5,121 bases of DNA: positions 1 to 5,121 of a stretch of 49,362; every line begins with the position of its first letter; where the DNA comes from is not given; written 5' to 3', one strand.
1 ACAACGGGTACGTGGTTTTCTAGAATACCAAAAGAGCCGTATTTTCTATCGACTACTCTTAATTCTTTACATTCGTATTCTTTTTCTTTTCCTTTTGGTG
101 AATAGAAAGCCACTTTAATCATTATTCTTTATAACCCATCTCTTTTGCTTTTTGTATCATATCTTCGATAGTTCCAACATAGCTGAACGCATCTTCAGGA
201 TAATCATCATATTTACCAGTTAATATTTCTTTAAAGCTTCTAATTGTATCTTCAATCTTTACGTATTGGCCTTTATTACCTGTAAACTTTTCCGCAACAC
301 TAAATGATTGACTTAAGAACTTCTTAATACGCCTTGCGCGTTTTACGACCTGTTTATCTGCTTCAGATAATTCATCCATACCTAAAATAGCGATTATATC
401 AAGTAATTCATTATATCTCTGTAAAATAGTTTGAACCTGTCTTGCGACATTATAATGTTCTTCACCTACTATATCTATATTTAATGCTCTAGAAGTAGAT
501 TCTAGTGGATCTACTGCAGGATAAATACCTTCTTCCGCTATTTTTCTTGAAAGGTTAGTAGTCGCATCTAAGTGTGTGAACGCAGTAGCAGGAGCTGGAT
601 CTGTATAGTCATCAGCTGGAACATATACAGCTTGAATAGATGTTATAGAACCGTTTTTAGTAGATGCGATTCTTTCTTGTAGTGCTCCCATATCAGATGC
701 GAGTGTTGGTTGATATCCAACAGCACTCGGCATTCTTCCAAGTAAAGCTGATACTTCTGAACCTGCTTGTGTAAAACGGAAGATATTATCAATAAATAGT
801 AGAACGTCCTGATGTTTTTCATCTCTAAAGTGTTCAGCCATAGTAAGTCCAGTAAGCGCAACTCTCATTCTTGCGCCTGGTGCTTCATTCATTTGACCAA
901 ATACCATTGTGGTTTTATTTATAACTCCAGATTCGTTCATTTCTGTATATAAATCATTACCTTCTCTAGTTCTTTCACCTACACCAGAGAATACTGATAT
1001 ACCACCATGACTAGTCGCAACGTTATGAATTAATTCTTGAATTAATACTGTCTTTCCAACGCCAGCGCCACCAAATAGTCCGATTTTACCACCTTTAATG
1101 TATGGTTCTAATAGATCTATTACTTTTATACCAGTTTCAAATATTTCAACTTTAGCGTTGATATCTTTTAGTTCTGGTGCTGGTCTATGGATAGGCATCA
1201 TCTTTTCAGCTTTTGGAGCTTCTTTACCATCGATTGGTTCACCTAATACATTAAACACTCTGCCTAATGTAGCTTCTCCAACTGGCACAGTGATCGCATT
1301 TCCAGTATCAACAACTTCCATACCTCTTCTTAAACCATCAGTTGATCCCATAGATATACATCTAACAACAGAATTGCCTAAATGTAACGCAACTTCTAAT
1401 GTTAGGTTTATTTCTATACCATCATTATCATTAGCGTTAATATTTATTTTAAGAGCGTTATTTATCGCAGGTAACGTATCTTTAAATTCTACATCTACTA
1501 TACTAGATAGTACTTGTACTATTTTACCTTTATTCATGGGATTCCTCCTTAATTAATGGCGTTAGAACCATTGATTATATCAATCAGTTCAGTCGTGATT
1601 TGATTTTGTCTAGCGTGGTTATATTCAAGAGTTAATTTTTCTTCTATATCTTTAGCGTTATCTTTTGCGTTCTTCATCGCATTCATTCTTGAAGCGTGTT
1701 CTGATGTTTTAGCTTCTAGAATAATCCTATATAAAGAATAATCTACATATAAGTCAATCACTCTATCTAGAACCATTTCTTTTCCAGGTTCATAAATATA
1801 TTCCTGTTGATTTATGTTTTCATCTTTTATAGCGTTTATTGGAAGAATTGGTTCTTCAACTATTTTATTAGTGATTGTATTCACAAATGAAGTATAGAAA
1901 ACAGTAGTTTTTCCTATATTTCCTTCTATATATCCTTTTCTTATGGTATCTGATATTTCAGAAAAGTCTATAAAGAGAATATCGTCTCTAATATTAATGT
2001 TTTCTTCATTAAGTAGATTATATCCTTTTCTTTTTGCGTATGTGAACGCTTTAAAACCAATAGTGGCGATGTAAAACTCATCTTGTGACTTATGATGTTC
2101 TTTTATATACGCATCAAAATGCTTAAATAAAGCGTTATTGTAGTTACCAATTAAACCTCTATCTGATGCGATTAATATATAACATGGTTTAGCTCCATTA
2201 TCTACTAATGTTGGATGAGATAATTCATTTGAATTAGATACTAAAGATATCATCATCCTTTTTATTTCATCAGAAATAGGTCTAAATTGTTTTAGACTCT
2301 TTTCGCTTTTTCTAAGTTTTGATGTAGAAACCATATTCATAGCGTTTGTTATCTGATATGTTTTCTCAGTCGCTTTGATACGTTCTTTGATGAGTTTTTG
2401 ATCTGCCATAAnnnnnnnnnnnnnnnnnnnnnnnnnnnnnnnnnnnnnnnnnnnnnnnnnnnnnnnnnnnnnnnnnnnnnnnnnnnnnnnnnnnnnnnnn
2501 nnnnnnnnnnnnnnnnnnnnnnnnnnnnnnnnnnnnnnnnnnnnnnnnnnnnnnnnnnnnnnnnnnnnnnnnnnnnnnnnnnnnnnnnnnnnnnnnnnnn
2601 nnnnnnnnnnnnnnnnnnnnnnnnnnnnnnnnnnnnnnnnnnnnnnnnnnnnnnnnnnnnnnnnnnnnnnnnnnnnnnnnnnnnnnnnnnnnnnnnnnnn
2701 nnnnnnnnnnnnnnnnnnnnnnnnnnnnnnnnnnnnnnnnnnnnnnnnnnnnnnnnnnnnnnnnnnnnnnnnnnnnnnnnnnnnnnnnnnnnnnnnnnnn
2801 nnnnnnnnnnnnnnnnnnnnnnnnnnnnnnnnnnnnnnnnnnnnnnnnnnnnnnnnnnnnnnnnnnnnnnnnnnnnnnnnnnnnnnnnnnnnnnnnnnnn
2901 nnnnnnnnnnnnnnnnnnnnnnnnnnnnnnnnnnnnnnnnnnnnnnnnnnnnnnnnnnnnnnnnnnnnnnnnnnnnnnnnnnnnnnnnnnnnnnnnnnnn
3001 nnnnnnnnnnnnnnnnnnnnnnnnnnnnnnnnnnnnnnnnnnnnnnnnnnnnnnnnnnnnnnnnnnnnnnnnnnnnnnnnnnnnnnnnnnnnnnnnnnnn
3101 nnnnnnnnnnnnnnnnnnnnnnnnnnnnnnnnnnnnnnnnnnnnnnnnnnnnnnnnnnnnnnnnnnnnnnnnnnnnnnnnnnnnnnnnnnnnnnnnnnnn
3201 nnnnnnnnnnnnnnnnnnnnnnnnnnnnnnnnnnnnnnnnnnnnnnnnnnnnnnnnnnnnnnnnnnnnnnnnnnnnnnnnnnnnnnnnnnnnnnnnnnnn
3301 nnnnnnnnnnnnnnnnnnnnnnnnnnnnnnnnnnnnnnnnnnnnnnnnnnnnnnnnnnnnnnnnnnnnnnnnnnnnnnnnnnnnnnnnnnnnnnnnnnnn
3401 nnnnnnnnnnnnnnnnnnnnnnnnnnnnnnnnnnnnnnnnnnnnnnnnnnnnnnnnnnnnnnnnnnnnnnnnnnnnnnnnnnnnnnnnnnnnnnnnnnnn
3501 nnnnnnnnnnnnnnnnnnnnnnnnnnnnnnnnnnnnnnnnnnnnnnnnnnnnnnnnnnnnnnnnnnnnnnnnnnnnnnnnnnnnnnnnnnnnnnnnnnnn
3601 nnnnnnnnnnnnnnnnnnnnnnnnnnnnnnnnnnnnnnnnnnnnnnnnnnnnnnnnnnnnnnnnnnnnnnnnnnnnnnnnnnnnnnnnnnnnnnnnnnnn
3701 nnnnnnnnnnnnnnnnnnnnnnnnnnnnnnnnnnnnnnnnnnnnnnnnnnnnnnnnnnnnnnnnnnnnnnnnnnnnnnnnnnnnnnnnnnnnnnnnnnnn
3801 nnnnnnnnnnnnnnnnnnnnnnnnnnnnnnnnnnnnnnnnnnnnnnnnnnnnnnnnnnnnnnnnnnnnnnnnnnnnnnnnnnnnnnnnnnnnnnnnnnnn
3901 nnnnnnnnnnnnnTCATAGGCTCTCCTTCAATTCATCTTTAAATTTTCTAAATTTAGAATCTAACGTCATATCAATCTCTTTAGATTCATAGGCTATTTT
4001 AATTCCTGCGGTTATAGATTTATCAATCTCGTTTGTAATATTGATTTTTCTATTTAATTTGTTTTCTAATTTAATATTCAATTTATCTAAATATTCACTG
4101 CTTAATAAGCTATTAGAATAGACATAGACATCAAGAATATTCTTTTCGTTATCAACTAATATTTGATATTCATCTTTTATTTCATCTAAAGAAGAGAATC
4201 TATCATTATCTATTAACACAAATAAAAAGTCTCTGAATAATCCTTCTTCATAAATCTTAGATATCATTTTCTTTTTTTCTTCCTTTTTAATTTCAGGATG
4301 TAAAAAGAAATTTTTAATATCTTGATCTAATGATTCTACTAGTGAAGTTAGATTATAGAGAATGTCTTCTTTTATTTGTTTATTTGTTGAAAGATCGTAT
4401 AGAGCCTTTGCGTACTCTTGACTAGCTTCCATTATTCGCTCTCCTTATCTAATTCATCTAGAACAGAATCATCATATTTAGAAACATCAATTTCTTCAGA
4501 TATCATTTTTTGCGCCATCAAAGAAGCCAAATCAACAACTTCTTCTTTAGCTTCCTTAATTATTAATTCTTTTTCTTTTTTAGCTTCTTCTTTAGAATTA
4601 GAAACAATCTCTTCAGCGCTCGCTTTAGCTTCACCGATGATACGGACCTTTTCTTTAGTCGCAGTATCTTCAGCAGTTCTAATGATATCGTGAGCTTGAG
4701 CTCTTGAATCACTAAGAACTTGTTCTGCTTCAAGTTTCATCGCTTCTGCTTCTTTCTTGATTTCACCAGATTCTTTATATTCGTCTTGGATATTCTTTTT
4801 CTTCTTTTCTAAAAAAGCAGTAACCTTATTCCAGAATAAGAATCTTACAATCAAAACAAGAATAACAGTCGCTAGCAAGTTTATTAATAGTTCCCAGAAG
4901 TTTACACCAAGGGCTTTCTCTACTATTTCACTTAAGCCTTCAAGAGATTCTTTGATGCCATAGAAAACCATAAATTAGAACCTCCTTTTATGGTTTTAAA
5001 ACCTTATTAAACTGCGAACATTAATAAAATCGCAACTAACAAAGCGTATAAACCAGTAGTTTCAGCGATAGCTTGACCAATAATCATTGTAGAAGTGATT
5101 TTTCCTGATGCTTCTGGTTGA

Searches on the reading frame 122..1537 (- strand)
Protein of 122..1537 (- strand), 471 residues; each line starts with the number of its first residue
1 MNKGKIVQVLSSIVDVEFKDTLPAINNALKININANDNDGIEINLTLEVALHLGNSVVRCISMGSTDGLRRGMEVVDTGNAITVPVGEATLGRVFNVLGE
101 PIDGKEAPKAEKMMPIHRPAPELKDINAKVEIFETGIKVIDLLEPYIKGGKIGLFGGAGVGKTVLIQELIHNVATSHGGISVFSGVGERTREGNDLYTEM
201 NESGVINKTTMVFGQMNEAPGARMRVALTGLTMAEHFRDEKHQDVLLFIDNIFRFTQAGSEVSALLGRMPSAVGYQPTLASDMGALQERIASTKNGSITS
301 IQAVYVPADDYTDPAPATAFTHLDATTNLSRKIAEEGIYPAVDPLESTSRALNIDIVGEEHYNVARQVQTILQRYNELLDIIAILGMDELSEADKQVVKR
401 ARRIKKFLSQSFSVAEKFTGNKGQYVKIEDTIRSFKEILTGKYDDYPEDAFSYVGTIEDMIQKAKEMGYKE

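Call 75: search_protein_families(library=pfam, max_evalue=0.0001, proteins=[window:122-1537:-])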
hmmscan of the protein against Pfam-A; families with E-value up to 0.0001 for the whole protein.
window:122-1537:- (471 aa): 4 families
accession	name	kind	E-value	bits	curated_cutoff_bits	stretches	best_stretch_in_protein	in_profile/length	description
PF00006.31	ATP-synt_ab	-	1.5e-73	247.4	29.5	1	136-349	1-213/213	ATP synthase alpha/beta family, nucleotide-binding domain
PF22919.1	ATP-synt_VA_C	-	3.8e-17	62.6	24.7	1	356-446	7-100/101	C-terminal domain of V and A type ATP synthase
PF02874.29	ATP-synt_ab_N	-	1e-16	61.6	20.9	1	6-79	1-69/69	ATP synthase alpha/beta family, beta-barrel domain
PF03193.22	RsgA_GTPase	-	8.3e-05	22.9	30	0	123-205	79-161/174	RsgA GTPase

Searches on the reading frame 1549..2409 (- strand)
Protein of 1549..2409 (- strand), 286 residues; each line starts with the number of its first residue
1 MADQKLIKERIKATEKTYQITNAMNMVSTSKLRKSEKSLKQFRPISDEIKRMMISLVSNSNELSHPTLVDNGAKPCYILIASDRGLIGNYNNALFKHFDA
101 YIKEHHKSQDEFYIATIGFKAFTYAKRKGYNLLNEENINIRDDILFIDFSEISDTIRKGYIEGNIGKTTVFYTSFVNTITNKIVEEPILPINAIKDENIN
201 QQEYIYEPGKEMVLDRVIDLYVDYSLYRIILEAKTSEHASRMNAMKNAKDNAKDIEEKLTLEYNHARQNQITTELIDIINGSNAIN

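Call 75: search_protein_families(library=pfam, max_evalue=0.0001, proteins=[window:1549-2409:-])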
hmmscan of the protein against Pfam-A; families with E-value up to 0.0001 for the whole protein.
window:1549-2409:- (286 aa): 1 family
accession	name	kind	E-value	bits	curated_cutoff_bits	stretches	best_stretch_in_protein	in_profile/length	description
PF00231.24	ATP-synt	-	5.9e-79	266.2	39.9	1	5-285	3-285/285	ATP synthase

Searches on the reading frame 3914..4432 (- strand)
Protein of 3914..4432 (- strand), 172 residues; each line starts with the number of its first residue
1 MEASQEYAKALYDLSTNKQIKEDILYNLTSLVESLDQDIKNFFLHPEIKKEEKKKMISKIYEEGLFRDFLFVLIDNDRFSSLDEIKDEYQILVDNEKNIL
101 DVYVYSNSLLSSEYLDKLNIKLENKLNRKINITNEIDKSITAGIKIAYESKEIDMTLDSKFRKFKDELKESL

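Call 75: search_protein_families(library=pfam, max_evalue=0.0001, proteins=[window:3914-4432:-])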
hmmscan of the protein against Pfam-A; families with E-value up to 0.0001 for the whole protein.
window:3914-4432:- (172 aa): 1 family
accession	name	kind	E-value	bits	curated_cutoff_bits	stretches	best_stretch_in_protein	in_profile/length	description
PF00213.23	OSCP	-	1.6e-33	116.6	22.3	1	4-168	2-172/172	ATP synthase delta (OSCP) subunit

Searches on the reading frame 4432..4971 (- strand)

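Call 75: search_protein_families(library=pfam, max_evalue=0.0001, proteins=[window:4432-4971:-])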
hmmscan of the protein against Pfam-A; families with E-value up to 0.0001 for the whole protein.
window:4432-4971:- (179 aa): 1 family
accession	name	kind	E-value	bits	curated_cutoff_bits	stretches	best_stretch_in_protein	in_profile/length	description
PF00430.23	ATP-synt_B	-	2e-21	76.9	28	1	28-157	2-131/132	ATP synthase B/B' CF(0)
